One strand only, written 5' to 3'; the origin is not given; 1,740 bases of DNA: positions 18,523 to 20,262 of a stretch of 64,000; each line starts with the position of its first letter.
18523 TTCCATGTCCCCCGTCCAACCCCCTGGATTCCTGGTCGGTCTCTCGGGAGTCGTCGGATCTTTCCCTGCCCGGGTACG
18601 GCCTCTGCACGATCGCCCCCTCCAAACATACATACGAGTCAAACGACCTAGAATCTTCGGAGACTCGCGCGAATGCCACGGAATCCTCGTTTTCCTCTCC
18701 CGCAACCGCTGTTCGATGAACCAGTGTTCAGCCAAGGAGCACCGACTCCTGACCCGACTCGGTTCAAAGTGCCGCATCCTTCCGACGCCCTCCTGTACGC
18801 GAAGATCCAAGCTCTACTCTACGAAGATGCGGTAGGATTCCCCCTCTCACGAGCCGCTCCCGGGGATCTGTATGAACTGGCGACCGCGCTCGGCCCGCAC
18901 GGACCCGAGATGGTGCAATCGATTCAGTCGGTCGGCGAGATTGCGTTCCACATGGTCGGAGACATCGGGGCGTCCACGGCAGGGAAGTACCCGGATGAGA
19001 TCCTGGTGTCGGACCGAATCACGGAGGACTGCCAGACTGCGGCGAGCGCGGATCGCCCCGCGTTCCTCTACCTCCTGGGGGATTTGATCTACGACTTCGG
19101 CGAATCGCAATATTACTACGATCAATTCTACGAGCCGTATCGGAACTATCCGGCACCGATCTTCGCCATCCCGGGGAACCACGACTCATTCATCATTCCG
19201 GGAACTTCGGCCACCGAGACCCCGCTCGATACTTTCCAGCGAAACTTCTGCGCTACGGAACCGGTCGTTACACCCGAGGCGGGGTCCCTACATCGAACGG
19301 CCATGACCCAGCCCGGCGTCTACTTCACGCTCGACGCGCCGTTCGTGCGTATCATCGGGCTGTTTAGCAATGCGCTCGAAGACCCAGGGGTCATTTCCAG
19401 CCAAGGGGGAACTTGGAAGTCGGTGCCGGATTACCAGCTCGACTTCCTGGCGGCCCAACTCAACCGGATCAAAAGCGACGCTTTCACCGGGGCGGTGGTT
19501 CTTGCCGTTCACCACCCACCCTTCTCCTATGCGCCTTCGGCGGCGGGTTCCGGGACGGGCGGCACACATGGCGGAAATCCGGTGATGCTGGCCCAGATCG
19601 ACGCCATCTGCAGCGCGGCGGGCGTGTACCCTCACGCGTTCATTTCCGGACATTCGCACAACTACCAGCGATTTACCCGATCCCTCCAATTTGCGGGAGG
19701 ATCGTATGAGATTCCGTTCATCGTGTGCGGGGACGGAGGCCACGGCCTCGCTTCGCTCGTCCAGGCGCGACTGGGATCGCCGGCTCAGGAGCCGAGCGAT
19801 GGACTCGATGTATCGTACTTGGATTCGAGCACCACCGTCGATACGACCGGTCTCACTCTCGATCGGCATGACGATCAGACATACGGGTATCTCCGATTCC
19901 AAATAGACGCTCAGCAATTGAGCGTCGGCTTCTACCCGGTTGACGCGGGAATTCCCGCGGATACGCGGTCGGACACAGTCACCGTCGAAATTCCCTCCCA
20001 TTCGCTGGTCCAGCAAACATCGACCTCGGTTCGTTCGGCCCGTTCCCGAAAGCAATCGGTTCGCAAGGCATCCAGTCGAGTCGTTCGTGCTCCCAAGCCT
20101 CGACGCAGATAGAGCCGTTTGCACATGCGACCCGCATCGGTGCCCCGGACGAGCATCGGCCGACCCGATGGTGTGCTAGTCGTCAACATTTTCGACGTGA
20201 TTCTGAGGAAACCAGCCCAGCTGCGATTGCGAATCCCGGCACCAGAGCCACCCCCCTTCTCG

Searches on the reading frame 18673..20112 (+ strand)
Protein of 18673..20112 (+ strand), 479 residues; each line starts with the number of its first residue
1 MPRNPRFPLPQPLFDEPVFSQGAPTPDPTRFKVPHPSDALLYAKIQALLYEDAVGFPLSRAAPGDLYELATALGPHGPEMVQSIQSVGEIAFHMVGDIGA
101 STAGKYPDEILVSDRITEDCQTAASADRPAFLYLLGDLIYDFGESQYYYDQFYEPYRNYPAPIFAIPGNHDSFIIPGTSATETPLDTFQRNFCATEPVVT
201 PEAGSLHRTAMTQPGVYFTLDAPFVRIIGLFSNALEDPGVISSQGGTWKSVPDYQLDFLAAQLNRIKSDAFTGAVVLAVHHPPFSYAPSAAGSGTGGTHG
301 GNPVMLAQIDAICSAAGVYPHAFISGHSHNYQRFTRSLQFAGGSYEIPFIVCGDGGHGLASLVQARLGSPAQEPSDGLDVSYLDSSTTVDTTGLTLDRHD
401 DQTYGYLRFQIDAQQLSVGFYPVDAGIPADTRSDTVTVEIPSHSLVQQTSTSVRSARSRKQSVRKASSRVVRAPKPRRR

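Call 13: find_encoding_contigs(protein=window:18673-20112:+, flank=10000, max_places=1)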
Protein window:18673-20112:+ (479 aa): 5 contigs read that carry it; 1 place shown.
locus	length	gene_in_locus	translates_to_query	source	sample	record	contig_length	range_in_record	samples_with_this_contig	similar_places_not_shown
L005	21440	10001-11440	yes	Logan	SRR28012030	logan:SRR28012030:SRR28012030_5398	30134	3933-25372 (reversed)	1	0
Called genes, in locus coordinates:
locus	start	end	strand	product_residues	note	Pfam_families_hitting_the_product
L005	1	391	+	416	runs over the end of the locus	PF06224:AlkZ-like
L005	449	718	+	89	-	PF00175:NAD_binding_1 (weak)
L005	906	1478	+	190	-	PF13673:Acetyltransf_10, PF00583:Acetyltransf_1, PF13508:Acetyltransf_7, PF08445:FR47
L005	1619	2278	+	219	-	PF00352:TBP, PF11858:DUF3378 (faint), PF00352:TBP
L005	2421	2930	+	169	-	-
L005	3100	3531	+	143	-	PF18029:Glyoxalase_6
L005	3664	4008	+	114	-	-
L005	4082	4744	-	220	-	-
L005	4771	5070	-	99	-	PF01035:DNA_binding_1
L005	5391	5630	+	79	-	-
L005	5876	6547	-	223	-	PF06168:DUF981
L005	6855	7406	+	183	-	-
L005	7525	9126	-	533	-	PF00083:Sugar_tr, PF07690:MFS_1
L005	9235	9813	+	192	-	PF00440:TetR_N, PF13977:TetR_C_6 (weak)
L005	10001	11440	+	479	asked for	PF00149:Metallophos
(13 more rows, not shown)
